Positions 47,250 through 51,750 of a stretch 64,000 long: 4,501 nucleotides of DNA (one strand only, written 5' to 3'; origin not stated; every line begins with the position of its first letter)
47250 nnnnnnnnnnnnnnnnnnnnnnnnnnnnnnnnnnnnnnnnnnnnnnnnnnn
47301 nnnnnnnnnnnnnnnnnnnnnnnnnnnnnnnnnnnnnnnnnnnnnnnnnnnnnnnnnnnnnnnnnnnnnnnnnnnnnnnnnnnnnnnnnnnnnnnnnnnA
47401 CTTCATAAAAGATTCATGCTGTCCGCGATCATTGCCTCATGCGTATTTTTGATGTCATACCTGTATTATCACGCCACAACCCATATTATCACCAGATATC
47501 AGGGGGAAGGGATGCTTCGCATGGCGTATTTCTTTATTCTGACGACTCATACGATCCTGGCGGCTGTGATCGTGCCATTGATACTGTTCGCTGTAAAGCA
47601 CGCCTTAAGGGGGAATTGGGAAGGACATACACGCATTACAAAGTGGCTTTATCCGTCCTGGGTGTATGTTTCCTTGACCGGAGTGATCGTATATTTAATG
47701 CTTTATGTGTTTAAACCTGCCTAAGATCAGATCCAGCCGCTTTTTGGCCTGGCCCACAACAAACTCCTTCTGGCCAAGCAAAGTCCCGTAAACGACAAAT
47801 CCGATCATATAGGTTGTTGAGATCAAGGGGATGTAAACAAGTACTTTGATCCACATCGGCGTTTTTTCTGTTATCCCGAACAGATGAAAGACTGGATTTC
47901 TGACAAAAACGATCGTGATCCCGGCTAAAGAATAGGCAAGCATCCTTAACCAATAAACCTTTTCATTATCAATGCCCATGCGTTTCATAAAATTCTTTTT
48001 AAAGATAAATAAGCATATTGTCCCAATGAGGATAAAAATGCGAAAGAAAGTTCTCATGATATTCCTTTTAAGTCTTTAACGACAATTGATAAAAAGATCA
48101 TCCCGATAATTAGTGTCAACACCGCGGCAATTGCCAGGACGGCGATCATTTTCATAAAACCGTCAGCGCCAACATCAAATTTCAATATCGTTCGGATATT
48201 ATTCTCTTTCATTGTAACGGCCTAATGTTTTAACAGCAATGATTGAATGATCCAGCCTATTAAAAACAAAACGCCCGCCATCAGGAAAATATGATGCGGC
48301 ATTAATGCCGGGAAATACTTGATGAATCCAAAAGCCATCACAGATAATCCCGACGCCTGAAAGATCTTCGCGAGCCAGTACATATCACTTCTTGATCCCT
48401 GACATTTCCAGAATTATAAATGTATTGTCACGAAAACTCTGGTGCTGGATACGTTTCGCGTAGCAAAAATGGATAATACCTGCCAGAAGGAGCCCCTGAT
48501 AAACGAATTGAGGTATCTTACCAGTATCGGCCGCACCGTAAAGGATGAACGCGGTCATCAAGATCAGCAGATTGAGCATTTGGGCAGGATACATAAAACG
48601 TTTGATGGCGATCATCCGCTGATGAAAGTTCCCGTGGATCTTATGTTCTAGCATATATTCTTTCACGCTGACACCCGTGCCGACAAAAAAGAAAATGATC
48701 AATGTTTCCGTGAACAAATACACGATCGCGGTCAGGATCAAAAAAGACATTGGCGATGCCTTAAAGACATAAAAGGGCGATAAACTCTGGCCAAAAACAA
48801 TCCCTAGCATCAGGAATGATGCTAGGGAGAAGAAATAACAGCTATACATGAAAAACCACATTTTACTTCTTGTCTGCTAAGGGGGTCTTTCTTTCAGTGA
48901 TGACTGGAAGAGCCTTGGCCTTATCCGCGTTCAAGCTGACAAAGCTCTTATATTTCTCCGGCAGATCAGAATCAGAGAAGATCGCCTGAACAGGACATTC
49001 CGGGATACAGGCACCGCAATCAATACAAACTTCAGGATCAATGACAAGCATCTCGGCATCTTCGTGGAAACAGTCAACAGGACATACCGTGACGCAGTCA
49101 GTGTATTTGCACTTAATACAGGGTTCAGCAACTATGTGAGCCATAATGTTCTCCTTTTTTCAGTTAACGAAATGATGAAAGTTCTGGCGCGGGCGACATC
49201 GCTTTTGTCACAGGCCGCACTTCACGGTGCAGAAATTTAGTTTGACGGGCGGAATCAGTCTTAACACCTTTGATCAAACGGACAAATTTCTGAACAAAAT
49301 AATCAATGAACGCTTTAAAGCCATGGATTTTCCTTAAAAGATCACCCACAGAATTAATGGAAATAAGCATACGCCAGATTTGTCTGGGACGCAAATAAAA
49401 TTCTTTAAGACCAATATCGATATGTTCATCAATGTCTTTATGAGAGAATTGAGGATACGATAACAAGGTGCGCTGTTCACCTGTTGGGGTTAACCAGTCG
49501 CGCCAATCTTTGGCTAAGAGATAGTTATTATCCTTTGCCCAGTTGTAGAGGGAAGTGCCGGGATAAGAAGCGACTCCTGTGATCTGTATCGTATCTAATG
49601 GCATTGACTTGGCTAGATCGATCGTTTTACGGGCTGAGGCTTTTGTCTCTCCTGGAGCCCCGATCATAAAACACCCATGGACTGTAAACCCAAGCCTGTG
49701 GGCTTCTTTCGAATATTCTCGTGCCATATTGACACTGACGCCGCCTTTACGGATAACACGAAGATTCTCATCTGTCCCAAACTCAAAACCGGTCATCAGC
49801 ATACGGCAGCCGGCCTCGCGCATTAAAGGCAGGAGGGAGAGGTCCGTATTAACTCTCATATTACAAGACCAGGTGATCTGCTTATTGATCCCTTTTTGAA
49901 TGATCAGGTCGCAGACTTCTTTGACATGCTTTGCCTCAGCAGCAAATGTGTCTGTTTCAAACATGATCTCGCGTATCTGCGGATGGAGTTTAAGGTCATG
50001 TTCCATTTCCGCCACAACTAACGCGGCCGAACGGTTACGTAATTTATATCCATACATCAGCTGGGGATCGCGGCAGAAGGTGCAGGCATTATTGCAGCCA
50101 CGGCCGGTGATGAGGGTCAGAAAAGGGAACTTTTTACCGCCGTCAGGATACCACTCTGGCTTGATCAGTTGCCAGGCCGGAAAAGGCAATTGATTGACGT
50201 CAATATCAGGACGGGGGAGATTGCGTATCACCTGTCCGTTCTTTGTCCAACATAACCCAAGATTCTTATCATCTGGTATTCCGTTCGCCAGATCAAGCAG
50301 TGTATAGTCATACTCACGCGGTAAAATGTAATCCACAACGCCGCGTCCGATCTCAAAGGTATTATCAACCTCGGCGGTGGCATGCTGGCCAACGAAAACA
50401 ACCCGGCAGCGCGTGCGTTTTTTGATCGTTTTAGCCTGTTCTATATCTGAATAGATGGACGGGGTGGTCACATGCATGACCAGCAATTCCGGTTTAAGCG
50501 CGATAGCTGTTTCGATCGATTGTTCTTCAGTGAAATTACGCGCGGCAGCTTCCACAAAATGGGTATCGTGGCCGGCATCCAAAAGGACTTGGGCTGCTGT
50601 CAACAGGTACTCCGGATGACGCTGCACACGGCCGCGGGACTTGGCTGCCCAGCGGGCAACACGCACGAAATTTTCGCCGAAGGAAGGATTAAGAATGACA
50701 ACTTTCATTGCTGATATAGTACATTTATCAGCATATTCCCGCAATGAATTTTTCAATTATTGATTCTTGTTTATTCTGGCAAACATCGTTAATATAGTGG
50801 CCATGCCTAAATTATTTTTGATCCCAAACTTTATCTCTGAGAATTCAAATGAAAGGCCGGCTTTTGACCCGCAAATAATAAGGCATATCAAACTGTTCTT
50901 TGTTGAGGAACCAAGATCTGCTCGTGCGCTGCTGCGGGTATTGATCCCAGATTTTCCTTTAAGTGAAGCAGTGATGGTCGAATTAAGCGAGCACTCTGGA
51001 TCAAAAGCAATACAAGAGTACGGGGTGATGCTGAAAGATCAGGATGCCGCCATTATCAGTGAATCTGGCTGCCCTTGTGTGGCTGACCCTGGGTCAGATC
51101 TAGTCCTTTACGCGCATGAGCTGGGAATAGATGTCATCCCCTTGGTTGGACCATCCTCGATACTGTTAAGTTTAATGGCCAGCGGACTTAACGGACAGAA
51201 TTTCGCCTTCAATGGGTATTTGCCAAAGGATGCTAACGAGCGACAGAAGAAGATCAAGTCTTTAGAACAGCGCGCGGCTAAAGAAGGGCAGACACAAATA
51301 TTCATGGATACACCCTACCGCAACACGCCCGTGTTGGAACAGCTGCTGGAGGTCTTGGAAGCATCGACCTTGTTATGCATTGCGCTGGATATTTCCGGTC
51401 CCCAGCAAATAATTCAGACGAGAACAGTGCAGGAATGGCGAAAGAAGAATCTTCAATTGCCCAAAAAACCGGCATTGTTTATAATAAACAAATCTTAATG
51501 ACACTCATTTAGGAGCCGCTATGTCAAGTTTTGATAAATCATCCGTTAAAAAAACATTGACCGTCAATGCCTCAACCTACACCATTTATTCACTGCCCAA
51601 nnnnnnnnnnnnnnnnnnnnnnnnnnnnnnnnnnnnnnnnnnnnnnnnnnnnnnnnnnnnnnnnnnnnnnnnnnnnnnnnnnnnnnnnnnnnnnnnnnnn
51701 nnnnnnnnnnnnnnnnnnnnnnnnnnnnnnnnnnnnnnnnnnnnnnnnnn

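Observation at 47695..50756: Minus-strand unit: B12-radical SAM enzyme, 7Fe ferredoxin and uncharacterised membrane proteins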

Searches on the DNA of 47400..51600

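Call 68: search_rna_families(source=window, start=47400, end=51600, threshold=evalue, max_evalue=1)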
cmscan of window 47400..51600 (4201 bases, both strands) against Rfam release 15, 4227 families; matches with E-value up to 1: 3.
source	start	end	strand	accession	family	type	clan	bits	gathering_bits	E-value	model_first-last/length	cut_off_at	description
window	48793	48844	-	RF02399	NsiR1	Gene; sRNA;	-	27.6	39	0.016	1-60/60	no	Nitrogen stress-induced RNA 1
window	50798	50859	+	RF01641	ceN53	Gene; snRNA; snoRNA; CD-box;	-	27.1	50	0.016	1-74/74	no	Caenorhabditis snoRNA ceN53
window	48801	48844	+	RF01100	PK-BYV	Cis-reg;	-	22.1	50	0.18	1-40/40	no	3'-terminal pseudoknot in BYV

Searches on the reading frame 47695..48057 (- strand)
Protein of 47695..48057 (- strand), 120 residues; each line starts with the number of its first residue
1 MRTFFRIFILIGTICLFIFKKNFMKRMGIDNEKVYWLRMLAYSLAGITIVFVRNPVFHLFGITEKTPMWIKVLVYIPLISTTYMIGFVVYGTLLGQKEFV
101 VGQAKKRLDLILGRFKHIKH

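Call 3: search_protein_families(library=pfam, proteins=[window:47695-48057:-], max_evalue=0.01)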
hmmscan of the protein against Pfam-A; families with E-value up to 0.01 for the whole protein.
window:47695-48057:- (120 aa): 2 families
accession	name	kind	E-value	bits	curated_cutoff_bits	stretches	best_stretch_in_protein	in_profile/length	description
PF20584.3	DUF6787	-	1e-13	51.8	27.5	1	39-111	3-75/79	Family of unknown function (DUF6787)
PF07099.16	DUF1361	-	0.0024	18.2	25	0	4-49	78-123/169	Protein of unknown function (DUF1361)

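Call 4: search_protein_families(library=ncbifam, proteins=[window:47695-48057:-], max_evalue=0.01)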
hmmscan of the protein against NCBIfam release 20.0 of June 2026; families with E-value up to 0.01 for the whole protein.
window:47695-48057:- (120 aa): 0 families

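Call 43: find_homologous_proteins(query=window:47695-48057:-, max_evalue=0.001)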
Query window:47695-48057:- (120 aa): 5 proteins with E <= 0.001 among 10 candidates.
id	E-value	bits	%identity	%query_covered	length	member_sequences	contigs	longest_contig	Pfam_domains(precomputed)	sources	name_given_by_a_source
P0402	6.2e-57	209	100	81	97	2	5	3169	PF20584.4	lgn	-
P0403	9.9e-54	199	76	100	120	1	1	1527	PF07672.20,PF20584.4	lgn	-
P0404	1.0e-51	192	71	100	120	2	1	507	PF20584.4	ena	-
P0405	2.0e-51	191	73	100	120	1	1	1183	PF20584.4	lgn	-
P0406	3.4e-49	184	71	99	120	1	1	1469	PF20584.4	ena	-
